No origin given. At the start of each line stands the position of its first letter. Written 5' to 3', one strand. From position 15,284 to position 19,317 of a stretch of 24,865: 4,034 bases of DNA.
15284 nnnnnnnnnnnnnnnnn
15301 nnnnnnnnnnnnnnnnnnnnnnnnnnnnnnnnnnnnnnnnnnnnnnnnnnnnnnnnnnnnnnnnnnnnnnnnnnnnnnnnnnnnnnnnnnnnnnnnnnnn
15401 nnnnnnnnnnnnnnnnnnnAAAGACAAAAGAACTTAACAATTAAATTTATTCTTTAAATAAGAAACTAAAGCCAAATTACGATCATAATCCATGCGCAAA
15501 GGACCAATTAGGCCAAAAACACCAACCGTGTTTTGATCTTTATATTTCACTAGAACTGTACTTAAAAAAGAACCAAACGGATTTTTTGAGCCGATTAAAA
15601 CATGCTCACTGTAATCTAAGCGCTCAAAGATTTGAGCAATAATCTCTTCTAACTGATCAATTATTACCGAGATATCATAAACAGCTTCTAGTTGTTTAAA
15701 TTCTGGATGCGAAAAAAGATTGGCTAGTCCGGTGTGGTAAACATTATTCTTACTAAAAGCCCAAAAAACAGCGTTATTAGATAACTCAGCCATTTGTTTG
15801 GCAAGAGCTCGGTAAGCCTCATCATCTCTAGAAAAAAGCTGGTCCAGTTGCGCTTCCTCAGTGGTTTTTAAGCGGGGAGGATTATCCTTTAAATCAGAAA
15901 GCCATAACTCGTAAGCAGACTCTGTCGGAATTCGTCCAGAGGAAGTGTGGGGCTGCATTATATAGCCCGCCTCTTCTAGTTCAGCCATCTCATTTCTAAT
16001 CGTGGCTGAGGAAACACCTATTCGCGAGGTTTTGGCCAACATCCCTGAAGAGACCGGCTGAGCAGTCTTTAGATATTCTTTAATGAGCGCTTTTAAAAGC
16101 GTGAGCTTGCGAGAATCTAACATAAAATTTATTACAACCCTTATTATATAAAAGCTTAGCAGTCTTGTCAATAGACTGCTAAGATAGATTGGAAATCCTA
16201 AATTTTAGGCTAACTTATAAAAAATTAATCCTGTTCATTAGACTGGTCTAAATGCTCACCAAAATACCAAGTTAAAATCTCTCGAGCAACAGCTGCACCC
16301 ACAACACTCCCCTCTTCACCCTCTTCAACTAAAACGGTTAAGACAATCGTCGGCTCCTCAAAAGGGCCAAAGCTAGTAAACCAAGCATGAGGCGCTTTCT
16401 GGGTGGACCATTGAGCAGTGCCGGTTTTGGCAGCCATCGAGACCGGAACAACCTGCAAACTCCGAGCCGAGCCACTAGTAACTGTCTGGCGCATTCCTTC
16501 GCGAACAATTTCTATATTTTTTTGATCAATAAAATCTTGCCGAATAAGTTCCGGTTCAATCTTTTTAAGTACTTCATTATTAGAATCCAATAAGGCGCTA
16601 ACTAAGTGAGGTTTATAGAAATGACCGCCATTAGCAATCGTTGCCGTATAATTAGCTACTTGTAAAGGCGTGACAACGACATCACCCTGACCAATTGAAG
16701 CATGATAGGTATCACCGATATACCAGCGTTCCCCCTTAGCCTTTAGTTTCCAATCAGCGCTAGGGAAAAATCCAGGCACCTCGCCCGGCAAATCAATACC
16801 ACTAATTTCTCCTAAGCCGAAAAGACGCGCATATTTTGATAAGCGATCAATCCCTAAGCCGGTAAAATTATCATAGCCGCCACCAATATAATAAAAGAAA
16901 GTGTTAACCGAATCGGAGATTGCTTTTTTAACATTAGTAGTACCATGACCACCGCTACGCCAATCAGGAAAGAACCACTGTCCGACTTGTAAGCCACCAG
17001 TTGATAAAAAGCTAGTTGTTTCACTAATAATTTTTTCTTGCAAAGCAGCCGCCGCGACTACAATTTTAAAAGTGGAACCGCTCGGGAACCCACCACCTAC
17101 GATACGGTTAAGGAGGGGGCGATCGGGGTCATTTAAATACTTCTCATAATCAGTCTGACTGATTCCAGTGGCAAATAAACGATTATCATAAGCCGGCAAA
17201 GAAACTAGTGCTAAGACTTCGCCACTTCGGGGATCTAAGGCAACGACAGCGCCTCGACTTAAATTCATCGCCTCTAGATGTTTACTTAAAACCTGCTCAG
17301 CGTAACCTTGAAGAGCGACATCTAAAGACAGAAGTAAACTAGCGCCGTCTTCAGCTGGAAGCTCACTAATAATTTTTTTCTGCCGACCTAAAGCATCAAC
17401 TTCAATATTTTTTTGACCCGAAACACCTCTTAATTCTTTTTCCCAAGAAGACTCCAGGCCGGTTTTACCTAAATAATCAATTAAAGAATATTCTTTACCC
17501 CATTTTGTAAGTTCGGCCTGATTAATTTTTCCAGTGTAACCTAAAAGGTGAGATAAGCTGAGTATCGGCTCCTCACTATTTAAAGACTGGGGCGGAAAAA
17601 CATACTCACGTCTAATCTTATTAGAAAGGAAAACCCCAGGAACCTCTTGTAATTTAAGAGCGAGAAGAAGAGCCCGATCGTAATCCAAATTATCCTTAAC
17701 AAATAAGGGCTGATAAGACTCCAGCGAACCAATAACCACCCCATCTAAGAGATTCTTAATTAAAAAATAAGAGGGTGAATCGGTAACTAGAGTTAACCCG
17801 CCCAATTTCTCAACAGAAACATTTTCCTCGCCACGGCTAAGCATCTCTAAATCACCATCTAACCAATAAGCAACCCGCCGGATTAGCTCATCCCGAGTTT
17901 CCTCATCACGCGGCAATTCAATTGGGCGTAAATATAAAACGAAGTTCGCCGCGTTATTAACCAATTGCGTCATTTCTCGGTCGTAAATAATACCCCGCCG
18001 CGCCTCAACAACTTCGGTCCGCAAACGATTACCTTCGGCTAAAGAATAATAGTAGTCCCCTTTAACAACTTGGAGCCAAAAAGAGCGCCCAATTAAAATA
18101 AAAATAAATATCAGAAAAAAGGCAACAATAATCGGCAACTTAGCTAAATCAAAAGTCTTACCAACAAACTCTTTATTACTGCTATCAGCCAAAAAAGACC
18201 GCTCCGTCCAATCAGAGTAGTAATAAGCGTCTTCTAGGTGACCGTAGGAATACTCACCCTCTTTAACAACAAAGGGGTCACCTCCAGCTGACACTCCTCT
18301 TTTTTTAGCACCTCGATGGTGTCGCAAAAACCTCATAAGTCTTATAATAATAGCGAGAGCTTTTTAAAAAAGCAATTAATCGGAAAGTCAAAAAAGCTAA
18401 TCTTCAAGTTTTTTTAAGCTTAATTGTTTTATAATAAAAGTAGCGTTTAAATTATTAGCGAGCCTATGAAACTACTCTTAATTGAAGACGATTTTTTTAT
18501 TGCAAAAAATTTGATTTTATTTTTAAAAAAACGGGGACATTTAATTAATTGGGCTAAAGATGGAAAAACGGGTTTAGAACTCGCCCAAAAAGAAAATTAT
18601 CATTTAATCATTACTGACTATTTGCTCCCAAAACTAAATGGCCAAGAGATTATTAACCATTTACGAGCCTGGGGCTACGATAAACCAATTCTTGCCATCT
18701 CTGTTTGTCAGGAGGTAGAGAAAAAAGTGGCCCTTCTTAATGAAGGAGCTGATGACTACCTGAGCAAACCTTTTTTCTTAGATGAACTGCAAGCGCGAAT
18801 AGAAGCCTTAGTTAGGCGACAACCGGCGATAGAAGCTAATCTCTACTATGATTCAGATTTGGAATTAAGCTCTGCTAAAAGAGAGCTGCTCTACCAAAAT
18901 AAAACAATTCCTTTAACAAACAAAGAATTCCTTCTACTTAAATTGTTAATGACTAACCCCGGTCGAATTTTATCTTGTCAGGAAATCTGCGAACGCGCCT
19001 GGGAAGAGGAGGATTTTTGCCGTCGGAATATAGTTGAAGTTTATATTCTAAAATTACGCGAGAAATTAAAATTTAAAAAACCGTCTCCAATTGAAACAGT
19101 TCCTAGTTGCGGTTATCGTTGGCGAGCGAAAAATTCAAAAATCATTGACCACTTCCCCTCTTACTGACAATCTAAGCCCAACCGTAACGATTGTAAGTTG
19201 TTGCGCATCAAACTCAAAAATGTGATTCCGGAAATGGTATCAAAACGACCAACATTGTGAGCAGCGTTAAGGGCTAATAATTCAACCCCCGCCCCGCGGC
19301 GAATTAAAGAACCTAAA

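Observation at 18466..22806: Candidate multi-component signalling system: orphan RR, metal SBP, phosphoesterase, pseudo-RR and sensor-less kinase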

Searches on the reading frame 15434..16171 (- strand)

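Call 3: search_protein_families(library=pfam, proteins=[window:15434-16171:-], max_evalue=0.01)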
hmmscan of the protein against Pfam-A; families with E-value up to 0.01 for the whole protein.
window:15434-16171:- (245 aa): 4 families
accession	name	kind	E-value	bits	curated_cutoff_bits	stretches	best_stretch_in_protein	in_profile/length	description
PF01628.27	HrcA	-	3.7e-16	60.2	22.2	1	109-231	94-213/215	HrcA protein C terminal domain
PF03444.21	HrcA_DNA-bdg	-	0.0002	21.4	21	1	20-89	4-72/79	Winged helix-turn-helix transcription repressor, HrcA DNA-binding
PF08279.18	HTH_11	-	0.00026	21.2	25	1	28-70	4-44/55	HTH domain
PF08220.18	HTH_DeoR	-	0.0012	18.9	21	1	32-75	7-48/57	DeoR-like helix-turn-helix domain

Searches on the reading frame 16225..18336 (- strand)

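Call 3: search_protein_families(library=pfam, proteins=[window:16225-18336:-], max_evalue=0.01)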
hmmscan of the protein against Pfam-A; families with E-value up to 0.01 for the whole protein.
window:16225-18336:- (703 aa): 2 families
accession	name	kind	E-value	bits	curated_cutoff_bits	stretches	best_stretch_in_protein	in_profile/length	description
PF00905.27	Transpeptidase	-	1e-58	199.3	22.1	1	362-688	1-298/299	Penicillin binding protein transpeptidase domain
PF03717.20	PBP_dimer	-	4.5e-26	92.8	24.4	1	110-320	2-176/180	Penicillin-binding Protein dimerisation domain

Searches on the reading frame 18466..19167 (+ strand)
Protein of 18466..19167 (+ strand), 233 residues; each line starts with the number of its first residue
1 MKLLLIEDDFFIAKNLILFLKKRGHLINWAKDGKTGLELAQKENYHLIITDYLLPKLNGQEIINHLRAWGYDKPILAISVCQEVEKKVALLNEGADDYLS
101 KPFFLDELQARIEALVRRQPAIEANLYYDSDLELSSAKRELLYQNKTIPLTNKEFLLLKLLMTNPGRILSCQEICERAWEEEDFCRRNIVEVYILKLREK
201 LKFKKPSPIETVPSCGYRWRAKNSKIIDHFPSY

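Call 3: search_protein_families(library=pfam, proteins=[window:18466-19167:+], max_evalue=0.01)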
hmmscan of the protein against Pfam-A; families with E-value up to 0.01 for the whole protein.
window:18466-19167:+ (233 aa): 2 families
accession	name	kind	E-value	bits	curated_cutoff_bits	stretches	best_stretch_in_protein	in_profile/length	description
PF00072.30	Response_reg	-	6.6e-22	78.2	30.2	1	4-113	2-111/111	Response regulator receiver domain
PF00486.34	Trans_reg_C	-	7e-21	74.5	26.2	1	146-218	2-76/77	Transcriptional regulatory protein, C terminal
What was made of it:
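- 18466..19167 (+): RR1: intact OmpR/PhoB-type response regulator (233 aa) with D8, D9, D51, S79 and K101. It is the orthologue of the PBP2-adjacent RR of the classical module and has no kinase of its own. Pfam REC plus Trans_reg_C (call 3).
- On OmpR/PhoB response regulator (RR1, 18466-19167): PF00072 E=7e-22 (call 3). PF00486 E=7e-21 (call 3).
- Checked: 18466-19167(+): Response_reg plus Trans_reg_C (call 3).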

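Call 4: search_protein_families(library=ncbifam, proteins=[window:18466-19167:+], max_evalue=0.01)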
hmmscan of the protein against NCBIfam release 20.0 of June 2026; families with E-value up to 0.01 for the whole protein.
window:18466-19167:+ (233 aa): 90 families (the best 25 are shown)
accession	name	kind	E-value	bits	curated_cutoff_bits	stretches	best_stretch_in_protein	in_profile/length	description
NF041734.1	resp_reg_RppA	equivalog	3.8e-48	163.8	250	1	1-220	1-228/229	two-component system response regulator RppA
TIGR01387.1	cztR_silR_copR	subfamily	3.5e-43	147.8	279.2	1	4-217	2-216/218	heavy metal response regulator transcription factor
NF045991.1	RespRegCtrARhodob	equivalog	7.9e-40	137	350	1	1-220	1-222/224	response regulator transcription factor CtrA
NF007928.2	PRK10643.1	equivalog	3.8e-39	134.6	330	1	1-218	1-215/216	two-component system response regulator PmrA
NF045944.1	ResRegRpaBCyano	equivalog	1.8e-38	132.2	330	1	4-218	1-226/229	response regulator transcription factor RpaB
NF008567.0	PRK11517.1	equivalog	2.1e-38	131.9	353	1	1-223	1-222/223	response regulator transcription factor HprR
NF012023.0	PRK15479.1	equivalog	6e-38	130.6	337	1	1-222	1-220/224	transcriptional regulator TctD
NF007663.1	PRK10336.1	equivalog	1.9e-37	129.1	345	1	1-217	1-214/219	quorum sensing response regulator transcription factor QseB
TIGR02154.1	PhoB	equivalog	4.2e-37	127.6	296.2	1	2-219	4-225/226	phosphate regulon transcriptional regulator PhoB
NF008296.0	PRK11083.1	equivalog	4e-36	124.5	273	1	2-220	5-226/228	two-component system response regulator CreB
NF007346.1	PRK09836.1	equivalog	2.5e-34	119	420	1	1-218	1-220/227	copper/silver response regulator transcription factor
NF053854.1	RespRegPhoBBctds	equivalog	4.8e-34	117.7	270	1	3-218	1-223/225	two-component system response regulator PhoB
NF045914.1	RespRegNblR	equivalog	7.1e-34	117.4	300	1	3-220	9-226/228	response regulator transcription factor NblR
NF041733.1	resp_reg_CseB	equivalog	1.6e-33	116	350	1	2-220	2-227/228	two-component system response regulator CseB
NF040689.1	MtrAB_MtrA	equivalog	1.6e-33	115.9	300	1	4-218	2-217/219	MtrAB system response regulator MtrA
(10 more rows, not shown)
